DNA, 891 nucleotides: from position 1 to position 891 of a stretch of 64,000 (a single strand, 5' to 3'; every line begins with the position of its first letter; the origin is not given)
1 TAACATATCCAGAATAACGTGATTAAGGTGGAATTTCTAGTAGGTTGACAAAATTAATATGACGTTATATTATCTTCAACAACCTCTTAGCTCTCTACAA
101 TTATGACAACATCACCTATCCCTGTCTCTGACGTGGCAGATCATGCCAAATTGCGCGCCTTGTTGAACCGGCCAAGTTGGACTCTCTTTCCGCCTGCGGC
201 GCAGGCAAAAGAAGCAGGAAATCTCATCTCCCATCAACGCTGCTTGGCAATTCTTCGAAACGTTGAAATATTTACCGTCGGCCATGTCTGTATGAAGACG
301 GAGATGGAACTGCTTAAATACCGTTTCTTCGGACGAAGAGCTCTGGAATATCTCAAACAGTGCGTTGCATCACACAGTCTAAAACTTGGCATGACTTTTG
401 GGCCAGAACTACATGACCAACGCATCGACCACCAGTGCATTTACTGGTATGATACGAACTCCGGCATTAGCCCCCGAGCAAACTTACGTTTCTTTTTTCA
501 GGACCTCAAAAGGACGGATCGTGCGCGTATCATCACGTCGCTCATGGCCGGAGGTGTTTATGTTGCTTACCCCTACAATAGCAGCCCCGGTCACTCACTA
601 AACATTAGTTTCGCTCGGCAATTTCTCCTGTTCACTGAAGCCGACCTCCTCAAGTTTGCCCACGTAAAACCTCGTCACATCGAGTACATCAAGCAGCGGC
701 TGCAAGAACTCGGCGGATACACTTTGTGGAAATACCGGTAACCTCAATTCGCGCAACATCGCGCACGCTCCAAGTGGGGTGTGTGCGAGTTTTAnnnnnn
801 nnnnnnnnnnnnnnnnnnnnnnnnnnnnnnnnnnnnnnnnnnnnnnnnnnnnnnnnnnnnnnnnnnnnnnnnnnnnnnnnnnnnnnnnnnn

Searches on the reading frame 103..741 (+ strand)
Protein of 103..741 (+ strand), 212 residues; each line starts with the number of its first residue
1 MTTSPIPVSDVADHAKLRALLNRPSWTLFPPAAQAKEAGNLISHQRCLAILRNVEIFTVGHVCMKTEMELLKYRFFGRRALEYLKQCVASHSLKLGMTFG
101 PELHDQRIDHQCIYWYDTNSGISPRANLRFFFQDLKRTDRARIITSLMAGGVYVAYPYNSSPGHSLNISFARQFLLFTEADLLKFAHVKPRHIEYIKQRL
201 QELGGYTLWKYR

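Call 4: search_protein_families(library=pfam, proteins=[window:103-741:+], max_evalue=1)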
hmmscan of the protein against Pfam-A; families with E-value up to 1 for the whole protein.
window:103-741:+ (212 aa): 2 families
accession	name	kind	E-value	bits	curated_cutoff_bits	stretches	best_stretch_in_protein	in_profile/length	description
PF03118.21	RNA_pol_A_CTD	-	8.7e-06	25.8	23.8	1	46-88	23-65/67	Bacterial RNA polymerase, alpha chain C terminal domain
PF16310.10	DUF4952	-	0.033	14.9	25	1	176-200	10-34/77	Domian of unknown function (DUF4952)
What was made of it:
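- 103..741 (+): Convergent 212-aa gene with an RNA polymerase alpha-CTD-like domain. It is part of the same ~3.5-kb insertion between uvrB and the response regulator but has host-like GC (49%). Pfam RNA_pol_A_CTD 8.7e-6 (call 4).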

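Call 5: search_protein_families(library=padloc, proteins=[window:103-741:+], max_evalue=1)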
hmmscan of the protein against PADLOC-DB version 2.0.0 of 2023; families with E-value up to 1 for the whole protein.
window:103-741:+ (212 aa): 0 families

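Call 6: search_protein_families(library=ncbifam, proteins=[window:103-741:+], max_evalue=1)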
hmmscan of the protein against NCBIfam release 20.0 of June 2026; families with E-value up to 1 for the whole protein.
window:103-741:+ (212 aa): 9 families
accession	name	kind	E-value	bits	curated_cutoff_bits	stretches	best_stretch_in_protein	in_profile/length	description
NF003513.0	PRK05182.1-2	equivalog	1.1e-10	41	302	1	46-99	266-319/338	DNA-directed RNA polymerase subunit alpha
NF003519.0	PRK05182.2-5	equivalog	2.3e-06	26.8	277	1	45-98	264-317/320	DNA-directed RNA polymerase subunit alpha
TIGR02027.1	rpoA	equivalog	8.4e-06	25.2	227.8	1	45-97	245-297/298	DNA-directed RNA polymerase subunit alpha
NF003514.0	PRK05182.1-4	equivalog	0.00013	20.7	434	1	45-96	258-309/338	DNA-directed RNA polymerase subunit alpha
NF003517.0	PRK05182.2-3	equivalog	0.00031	19.8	356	1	45-101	268-324/344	DNA-directed RNA polymerase subunit alpha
NF003515.0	PRK05182.2-1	equivalog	0.0092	15.3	406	1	46-95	261-310/314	DNA-directed RNA polymerase subunit alpha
NF003518.0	PRK05182.2-4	equivalog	0.018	14.2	523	1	46-94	259-307/312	DNA-directed RNA polymerase subunit alpha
NF003516.0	PRK05182.2-2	equivalog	0.046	12.9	353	1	46-100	257-308/315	DNA-directed RNA polymerase subunit alpha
NF011498.0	PRK14906.1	equivalog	0.2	8.8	1437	1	44-94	1321-1371/1459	DNA-directed RNA polymerase subunit beta'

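Call 7: search_protein_families(library=phrogs, proteins=[window:103-741:+], max_evalue=1)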
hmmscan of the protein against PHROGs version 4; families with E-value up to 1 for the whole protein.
window:103-741:+ (212 aa): 0 families
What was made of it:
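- There is no lysis or toxin family match (calls 5-7).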
